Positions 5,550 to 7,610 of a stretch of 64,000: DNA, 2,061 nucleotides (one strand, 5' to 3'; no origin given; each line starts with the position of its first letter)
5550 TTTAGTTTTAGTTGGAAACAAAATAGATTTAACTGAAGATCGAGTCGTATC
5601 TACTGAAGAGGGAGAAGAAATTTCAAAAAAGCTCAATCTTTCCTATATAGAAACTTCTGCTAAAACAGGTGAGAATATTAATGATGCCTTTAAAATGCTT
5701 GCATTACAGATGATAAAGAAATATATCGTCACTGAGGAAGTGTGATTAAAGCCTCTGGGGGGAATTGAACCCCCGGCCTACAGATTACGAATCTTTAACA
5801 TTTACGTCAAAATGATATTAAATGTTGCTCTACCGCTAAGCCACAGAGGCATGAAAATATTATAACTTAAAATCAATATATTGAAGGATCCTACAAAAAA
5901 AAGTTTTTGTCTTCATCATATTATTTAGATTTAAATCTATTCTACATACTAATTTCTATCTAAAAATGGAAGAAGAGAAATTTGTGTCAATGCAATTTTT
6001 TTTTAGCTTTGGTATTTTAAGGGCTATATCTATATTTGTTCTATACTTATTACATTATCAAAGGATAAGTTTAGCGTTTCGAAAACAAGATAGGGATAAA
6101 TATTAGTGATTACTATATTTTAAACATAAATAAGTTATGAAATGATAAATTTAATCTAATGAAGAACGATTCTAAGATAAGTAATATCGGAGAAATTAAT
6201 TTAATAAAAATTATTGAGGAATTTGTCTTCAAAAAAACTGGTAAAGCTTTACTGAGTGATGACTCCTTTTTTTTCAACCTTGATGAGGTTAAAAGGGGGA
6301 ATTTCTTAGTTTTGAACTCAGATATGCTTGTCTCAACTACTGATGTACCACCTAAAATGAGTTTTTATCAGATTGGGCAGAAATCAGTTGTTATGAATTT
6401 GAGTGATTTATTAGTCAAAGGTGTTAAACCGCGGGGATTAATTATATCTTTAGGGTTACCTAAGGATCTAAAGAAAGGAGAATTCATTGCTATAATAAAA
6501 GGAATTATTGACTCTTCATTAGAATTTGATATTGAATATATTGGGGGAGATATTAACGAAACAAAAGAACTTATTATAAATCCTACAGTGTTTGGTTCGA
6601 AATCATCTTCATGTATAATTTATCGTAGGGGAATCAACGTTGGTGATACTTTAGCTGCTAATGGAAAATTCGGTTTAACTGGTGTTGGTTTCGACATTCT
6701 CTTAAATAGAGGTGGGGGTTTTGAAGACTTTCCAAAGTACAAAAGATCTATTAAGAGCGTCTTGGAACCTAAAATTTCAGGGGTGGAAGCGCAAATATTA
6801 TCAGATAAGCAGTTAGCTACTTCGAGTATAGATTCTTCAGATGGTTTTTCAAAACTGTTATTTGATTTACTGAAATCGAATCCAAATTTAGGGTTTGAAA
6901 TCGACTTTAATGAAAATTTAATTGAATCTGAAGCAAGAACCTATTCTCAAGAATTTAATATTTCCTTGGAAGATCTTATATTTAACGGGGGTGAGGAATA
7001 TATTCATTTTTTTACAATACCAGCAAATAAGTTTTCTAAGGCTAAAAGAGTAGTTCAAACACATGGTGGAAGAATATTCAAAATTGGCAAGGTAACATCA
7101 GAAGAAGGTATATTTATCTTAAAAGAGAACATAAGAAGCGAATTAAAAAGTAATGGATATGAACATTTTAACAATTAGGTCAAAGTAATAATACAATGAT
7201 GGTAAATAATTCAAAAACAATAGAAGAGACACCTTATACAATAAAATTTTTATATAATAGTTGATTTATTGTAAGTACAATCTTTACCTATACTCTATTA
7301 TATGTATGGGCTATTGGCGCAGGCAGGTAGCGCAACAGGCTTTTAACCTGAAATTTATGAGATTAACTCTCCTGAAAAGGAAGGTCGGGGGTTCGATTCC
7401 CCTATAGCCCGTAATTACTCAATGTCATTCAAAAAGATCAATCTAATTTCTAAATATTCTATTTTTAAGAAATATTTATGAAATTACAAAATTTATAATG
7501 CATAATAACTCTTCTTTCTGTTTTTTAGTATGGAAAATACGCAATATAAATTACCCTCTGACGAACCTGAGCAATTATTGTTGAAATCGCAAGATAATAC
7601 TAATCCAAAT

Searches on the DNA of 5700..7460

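Call 60: search_rna_families(source=window, start=5700, end=7460, threshold=gathering, show_alignments=2)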
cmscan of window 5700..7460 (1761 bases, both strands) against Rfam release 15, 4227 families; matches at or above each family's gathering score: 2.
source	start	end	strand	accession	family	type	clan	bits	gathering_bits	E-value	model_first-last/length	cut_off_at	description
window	7308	7411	+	RF00005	tRNA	Gene; tRNA;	CL00001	53.6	29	2.8e-10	1-71/71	no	tRNA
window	5750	5850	-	RF00005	tRNA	Gene; tRNA;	CL00001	50.4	29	2.1e-09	1-71/71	no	tRNA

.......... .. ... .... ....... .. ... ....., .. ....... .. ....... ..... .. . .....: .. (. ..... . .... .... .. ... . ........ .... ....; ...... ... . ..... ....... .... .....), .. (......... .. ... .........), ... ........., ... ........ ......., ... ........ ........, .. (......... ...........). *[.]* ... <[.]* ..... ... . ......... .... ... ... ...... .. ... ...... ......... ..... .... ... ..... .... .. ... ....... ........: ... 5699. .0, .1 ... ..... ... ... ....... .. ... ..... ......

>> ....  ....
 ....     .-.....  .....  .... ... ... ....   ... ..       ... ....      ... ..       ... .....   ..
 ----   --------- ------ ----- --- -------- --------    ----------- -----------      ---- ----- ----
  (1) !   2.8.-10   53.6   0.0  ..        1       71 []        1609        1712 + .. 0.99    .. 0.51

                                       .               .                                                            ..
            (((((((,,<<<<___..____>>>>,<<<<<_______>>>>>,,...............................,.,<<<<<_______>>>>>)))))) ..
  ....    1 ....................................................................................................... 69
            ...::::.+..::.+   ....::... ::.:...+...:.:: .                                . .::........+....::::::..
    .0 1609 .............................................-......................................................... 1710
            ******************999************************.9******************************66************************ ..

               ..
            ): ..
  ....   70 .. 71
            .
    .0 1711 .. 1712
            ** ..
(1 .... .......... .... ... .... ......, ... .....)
